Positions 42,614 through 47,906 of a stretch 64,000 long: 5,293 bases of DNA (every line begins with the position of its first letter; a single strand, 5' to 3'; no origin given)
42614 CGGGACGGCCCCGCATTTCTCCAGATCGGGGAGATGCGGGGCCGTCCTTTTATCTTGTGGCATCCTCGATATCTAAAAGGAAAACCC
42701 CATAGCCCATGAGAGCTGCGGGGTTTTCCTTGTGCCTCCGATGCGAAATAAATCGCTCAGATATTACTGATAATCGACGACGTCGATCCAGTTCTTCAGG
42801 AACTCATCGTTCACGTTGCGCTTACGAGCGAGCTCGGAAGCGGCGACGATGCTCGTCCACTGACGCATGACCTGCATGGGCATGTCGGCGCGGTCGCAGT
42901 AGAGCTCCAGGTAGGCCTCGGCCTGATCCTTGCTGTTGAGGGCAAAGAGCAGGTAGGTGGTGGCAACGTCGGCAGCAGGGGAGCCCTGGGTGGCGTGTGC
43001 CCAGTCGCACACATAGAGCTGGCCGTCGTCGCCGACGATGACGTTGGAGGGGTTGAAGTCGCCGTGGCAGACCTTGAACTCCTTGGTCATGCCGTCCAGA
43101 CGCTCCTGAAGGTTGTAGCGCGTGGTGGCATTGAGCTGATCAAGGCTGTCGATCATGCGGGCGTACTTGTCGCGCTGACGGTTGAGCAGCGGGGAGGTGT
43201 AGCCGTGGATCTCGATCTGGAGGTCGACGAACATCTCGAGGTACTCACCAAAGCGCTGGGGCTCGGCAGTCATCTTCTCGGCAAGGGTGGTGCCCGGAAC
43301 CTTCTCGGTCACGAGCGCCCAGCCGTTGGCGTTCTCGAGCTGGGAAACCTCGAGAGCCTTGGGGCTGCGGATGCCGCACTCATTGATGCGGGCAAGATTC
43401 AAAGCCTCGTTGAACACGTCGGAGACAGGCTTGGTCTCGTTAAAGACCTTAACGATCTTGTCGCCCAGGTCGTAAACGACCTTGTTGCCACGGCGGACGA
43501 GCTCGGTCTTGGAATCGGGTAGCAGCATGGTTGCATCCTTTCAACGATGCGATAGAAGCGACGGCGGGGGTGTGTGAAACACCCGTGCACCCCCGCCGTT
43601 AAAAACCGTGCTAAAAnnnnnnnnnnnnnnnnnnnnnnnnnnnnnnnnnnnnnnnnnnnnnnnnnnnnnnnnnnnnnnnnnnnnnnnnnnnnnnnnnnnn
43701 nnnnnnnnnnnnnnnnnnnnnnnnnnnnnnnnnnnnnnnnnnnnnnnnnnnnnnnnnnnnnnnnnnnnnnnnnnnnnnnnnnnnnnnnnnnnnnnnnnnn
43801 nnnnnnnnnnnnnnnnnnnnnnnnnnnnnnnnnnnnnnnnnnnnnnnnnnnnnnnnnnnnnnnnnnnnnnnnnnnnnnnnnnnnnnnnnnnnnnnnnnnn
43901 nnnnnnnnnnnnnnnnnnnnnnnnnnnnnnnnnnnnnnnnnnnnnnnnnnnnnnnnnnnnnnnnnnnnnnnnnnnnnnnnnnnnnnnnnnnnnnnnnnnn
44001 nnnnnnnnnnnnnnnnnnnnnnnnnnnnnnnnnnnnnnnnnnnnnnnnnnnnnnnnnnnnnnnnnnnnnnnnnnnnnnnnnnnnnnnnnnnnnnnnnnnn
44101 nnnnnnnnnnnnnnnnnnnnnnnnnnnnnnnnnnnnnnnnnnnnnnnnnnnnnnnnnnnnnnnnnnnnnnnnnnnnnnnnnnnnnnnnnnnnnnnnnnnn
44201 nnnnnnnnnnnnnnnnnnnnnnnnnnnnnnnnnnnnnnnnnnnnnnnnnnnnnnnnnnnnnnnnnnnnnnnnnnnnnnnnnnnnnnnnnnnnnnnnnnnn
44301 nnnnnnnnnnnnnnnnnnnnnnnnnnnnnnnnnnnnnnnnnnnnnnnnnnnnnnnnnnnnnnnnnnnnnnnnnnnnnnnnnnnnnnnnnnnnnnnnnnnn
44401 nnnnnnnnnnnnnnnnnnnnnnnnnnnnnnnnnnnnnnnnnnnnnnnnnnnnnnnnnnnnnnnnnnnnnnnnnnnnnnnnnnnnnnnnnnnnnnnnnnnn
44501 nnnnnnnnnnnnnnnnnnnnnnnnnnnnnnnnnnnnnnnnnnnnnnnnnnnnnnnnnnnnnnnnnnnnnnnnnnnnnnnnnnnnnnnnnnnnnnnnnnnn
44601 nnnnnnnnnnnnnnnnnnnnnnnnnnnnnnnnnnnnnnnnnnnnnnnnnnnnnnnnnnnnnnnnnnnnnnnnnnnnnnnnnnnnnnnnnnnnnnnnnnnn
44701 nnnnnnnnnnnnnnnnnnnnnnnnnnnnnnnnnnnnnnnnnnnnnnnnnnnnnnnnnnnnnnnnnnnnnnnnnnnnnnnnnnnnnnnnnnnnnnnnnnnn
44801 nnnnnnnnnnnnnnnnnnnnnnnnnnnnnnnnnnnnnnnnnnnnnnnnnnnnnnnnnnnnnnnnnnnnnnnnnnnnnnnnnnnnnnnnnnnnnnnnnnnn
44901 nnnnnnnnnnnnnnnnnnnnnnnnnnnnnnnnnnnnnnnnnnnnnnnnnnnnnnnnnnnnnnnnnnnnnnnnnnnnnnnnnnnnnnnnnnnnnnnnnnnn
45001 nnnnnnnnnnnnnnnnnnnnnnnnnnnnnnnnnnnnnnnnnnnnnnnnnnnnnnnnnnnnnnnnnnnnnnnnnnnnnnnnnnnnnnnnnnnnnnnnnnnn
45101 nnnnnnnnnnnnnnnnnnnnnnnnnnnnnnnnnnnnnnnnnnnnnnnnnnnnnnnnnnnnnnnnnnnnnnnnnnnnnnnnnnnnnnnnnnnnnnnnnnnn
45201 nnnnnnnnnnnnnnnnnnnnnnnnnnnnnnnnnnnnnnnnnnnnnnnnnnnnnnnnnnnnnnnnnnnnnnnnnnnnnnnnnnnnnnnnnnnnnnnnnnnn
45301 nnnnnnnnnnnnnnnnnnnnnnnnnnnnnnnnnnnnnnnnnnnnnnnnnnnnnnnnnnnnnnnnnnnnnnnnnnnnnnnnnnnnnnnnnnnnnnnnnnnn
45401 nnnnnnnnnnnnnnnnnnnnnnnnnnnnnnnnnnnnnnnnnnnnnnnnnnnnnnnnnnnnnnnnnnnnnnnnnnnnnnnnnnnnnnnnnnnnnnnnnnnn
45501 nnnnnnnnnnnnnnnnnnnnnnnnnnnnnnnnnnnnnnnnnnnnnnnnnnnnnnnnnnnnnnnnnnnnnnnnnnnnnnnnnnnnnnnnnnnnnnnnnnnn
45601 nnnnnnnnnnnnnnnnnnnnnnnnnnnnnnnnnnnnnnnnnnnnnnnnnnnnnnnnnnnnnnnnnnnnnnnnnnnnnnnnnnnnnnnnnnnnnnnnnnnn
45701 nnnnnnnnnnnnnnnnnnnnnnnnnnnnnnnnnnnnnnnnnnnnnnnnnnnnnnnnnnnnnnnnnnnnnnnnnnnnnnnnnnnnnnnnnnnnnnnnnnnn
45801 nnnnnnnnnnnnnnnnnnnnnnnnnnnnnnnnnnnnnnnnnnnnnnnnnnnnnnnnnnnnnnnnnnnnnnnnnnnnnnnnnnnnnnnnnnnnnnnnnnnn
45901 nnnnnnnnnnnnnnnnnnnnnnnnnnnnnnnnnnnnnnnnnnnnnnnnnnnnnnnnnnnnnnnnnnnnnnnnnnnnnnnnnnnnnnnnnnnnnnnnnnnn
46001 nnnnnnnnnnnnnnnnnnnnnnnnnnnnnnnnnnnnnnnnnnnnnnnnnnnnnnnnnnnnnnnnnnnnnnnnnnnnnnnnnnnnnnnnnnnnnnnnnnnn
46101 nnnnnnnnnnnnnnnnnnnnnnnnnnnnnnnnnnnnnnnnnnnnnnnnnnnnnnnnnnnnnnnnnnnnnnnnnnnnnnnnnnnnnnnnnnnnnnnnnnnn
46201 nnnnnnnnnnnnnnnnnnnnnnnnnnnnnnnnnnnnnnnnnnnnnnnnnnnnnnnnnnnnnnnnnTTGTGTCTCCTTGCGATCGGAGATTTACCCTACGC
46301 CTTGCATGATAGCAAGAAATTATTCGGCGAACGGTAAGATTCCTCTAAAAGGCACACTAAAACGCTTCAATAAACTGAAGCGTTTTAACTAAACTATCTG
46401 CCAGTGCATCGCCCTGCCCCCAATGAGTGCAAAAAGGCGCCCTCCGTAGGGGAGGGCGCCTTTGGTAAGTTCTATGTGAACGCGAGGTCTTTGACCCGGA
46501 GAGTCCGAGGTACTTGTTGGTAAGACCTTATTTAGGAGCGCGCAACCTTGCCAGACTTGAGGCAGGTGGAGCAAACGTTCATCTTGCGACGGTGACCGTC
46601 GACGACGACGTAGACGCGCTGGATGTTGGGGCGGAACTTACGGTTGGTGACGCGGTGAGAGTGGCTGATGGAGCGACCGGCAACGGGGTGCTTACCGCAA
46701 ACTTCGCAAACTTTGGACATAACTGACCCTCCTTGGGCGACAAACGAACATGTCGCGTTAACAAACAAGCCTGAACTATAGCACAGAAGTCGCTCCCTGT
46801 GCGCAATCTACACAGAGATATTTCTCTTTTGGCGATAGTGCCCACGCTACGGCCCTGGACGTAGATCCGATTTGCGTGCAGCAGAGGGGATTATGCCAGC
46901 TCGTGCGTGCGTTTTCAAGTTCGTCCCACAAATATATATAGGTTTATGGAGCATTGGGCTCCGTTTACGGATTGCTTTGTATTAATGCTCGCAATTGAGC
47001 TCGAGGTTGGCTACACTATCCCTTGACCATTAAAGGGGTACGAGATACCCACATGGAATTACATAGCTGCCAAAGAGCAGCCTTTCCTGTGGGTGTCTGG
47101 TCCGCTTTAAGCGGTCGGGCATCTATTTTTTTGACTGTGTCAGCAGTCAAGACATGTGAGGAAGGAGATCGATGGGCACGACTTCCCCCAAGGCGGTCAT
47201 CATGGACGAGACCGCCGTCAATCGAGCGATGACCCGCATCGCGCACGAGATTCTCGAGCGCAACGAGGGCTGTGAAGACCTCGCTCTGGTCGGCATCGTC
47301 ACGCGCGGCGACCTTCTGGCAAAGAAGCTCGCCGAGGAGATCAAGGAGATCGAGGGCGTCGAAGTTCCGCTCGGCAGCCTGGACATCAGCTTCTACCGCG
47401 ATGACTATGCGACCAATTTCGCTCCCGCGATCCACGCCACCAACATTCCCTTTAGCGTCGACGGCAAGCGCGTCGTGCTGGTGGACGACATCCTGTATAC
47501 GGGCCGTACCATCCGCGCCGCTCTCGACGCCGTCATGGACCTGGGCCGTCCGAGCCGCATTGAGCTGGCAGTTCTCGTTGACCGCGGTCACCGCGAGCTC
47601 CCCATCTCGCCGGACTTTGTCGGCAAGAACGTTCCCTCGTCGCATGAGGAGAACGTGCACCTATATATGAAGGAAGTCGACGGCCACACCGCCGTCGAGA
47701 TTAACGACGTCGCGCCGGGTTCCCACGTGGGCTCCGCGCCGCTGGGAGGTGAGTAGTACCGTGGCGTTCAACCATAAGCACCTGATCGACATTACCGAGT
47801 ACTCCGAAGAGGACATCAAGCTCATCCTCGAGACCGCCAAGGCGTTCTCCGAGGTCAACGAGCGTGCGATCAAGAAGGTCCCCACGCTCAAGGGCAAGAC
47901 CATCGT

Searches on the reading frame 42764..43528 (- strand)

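Call 35: search_protein_families(library=pfam, proteins=[window:42764-43528:-])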
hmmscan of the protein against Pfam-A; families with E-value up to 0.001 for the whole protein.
window:42764-43528:- (254 aa): 4 families
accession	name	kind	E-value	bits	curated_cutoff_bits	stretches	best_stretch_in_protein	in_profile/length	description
PF01636.29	APH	-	2.4e-18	67.2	23.2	1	22-214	21-231/239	Phosphotransferase enzyme family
PF01163.29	RIO1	-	8.2e-06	26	22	1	132-181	105-153/187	RIO domain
PF19974.5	TCAD9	-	2.7e-05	24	40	1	140-189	288-335/429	Ternary complex associated domain 9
PF01633.27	Choline_kinase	-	0.00018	21.4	29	1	128-209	140-221/300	Choline/ethanolamine kinase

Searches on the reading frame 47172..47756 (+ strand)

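Call 35: search_protein_families(library=pfam, proteins=[window:47172-47756:+])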
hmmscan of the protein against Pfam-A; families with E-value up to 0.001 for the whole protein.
window:47172-47756:+ (194 aa): 2 families
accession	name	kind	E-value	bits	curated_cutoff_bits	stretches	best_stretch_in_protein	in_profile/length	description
PF00156.33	Pribosyltran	-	5e-23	81.6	26.3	1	15-155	10-144/158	Phosphoribosyl transferase domain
PF14681.12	UPRTase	-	2e-05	24.6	27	1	71-136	95-159/206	Uracil phosphoribosyltransferase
